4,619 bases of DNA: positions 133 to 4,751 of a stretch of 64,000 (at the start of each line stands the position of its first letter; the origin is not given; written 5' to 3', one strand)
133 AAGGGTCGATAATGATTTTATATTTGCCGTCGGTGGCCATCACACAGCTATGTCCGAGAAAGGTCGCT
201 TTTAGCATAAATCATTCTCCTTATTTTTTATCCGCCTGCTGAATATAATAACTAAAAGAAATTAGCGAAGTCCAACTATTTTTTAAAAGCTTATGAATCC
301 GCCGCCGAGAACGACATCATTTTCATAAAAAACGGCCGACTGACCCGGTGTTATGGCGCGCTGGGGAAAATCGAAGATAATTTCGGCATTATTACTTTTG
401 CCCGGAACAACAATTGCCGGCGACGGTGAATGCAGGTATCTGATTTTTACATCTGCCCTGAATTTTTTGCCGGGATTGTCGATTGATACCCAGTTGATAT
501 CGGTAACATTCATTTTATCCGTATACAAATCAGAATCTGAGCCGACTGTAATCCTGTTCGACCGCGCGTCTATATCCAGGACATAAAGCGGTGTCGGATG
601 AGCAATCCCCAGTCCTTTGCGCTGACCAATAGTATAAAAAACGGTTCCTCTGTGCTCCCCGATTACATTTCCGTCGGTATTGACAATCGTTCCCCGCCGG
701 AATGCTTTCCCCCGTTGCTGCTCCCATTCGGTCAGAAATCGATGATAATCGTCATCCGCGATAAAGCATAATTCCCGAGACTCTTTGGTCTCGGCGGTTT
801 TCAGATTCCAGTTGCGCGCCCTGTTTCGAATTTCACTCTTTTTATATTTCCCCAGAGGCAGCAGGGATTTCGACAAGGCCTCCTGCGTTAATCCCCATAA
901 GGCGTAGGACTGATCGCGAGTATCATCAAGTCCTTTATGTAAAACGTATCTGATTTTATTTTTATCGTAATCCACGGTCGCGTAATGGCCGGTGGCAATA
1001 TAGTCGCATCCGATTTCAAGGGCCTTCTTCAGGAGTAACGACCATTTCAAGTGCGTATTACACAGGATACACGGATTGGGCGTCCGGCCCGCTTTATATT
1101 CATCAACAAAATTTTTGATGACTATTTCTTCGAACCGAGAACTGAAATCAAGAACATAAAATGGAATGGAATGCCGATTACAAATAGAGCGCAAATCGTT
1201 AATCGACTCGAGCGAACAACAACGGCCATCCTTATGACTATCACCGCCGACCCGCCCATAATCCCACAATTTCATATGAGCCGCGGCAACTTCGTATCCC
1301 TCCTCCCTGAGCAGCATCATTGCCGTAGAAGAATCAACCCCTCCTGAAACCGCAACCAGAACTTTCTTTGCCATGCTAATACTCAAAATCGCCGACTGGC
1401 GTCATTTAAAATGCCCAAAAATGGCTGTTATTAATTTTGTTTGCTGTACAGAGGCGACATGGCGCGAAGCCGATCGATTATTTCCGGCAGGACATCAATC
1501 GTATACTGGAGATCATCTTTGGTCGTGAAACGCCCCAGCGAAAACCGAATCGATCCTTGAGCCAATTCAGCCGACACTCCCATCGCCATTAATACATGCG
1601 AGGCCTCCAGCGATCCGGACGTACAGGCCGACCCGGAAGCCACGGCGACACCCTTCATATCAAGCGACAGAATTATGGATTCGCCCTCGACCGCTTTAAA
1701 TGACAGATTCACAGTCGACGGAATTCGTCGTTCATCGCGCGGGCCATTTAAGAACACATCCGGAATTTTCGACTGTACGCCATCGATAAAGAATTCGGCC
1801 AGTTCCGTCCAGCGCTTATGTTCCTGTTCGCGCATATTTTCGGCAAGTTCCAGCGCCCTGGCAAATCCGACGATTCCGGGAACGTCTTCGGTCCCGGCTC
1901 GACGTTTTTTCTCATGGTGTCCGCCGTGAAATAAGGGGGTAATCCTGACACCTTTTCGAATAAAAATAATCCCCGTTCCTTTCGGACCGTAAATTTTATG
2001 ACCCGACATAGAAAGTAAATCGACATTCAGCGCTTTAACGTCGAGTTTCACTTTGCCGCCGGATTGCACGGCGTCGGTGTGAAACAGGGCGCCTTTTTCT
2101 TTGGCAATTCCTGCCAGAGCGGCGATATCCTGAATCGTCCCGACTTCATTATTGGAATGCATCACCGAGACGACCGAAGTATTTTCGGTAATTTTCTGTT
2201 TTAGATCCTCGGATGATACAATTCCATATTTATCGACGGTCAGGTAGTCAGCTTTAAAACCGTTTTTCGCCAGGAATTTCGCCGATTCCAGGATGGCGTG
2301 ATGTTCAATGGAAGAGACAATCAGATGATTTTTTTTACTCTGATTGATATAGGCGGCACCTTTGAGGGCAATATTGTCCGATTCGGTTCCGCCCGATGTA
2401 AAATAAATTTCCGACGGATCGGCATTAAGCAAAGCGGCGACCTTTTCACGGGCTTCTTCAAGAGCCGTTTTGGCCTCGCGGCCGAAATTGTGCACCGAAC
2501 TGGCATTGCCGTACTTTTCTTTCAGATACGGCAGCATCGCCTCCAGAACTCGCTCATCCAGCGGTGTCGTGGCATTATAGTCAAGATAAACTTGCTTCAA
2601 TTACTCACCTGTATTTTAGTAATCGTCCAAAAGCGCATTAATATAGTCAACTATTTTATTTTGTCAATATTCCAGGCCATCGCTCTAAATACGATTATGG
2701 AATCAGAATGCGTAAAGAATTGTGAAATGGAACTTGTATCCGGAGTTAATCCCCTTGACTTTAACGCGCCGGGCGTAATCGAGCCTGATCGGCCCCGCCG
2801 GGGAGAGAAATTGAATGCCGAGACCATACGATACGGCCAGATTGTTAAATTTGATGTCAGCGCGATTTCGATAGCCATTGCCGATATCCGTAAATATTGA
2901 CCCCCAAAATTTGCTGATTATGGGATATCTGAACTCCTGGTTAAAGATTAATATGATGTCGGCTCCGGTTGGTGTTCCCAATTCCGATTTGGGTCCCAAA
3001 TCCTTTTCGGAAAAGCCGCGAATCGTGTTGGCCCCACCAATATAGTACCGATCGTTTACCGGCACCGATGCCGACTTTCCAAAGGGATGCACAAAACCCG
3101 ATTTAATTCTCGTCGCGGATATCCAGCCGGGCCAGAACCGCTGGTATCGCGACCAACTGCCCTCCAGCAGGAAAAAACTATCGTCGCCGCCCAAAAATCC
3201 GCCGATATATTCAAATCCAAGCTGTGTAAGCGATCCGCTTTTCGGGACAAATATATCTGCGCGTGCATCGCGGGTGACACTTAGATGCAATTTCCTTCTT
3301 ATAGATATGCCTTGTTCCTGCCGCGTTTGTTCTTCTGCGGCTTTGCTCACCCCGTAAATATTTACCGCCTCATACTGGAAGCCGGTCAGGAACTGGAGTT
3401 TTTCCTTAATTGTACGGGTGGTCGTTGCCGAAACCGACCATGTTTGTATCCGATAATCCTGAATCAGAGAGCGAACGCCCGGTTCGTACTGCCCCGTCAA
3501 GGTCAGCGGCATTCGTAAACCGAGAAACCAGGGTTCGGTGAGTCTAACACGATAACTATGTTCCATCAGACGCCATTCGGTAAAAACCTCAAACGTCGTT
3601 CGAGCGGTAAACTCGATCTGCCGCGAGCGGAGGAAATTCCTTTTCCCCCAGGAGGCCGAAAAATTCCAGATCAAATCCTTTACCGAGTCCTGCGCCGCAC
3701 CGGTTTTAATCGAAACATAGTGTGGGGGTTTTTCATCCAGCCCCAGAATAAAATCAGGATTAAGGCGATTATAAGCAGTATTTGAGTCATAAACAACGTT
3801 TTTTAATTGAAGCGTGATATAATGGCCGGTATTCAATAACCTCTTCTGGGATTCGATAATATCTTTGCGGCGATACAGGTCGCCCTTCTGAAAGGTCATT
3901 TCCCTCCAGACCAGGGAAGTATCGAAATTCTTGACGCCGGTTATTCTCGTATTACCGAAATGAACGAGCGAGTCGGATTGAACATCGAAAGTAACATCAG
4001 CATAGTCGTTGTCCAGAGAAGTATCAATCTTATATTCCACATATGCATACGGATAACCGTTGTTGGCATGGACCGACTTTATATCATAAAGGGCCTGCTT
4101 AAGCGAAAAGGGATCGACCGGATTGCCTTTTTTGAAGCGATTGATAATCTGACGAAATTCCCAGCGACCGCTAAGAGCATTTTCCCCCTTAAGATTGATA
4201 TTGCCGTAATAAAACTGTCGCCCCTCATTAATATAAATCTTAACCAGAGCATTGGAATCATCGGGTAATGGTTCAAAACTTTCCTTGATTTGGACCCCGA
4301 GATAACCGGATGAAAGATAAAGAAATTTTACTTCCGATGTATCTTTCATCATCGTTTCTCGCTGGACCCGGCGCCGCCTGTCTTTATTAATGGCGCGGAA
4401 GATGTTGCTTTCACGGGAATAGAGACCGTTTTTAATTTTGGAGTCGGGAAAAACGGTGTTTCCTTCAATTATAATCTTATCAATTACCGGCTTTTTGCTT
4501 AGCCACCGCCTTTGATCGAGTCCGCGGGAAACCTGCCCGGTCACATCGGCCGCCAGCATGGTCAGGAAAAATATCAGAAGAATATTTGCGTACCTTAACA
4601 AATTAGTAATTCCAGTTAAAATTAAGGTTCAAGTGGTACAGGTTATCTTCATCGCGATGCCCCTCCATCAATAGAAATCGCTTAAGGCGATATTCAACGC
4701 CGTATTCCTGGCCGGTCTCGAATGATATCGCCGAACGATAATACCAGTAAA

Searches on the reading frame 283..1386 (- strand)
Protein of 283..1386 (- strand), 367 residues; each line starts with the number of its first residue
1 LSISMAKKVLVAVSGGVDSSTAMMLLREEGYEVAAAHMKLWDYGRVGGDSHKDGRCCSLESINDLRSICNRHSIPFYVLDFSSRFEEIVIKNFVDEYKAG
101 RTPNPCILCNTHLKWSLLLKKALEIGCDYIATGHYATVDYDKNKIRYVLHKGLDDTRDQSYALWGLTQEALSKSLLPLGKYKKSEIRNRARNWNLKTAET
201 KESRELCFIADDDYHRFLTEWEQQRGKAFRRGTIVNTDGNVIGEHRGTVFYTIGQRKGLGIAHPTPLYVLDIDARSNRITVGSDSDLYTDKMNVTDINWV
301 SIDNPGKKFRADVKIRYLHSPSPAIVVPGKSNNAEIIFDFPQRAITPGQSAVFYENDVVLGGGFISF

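Call 63: search_protein_families(library=pfam, proteins=[window:283-1386:-], max_evalue=0.00001)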
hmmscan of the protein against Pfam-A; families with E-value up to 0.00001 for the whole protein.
window:283-1386:- (367 aa): 3 families
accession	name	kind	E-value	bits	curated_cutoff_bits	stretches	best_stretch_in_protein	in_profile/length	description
PF03054.22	tRNA_Me_trans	-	1.8e-67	227.4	20.6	1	7-210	1-201/202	tRNA methyl transferase HUP domain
PF20258.4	tRNA_Me_trans_C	-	7.5e-21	74.7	20.6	1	290-365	2-77/77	Aminomethyltransferase beta-barrel domain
PF20259.3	tRNA_Me_trans_M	-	5.4e-19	68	27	1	229-282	10-65/66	tRNA methyl transferase PRC-barrel domain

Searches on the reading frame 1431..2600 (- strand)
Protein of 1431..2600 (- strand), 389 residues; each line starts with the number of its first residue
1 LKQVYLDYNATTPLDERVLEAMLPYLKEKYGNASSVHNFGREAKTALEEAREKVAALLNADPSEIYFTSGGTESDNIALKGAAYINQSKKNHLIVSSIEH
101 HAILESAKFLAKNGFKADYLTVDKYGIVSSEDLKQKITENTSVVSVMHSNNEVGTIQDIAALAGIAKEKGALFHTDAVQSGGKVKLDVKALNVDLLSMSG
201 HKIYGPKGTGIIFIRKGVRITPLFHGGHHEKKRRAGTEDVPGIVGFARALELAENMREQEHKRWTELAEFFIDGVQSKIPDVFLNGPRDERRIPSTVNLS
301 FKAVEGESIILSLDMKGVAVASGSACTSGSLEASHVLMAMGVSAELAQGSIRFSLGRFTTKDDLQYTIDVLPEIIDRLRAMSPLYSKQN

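Call 63: search_protein_families(library=pfam, proteins=[window:1431-2600:-], max_evalue=0.00001)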
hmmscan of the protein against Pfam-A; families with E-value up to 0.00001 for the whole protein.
window:1431-2600:- (389 aa): 2 families
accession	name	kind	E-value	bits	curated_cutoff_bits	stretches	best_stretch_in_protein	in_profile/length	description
PF00266.25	Aminotran_5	-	7.7e-91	305.3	21.5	1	4-365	1-369/371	Aminotransferase class-V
PF01212.27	Beta_elim_lyase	-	2.9e-06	27.3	27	1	48-202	35-199/288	Beta-eliminating lyase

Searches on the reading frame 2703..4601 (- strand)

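Call 63: search_protein_families(library=pfam, proteins=[window:2703-4601:-], max_evalue=0.00001)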
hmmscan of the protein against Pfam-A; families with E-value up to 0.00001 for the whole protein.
window:2703-4601:- (632 aa): 2 families
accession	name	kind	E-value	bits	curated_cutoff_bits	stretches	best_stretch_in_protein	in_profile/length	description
PF01103.29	Omp85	-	1.3e-48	166.6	24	1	348-628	20-321/325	Omp85 superfamily domain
PF07244.20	POTRA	-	1.2e-20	74.4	21.3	1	38-127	1-79/79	Surface antigen variable number repeat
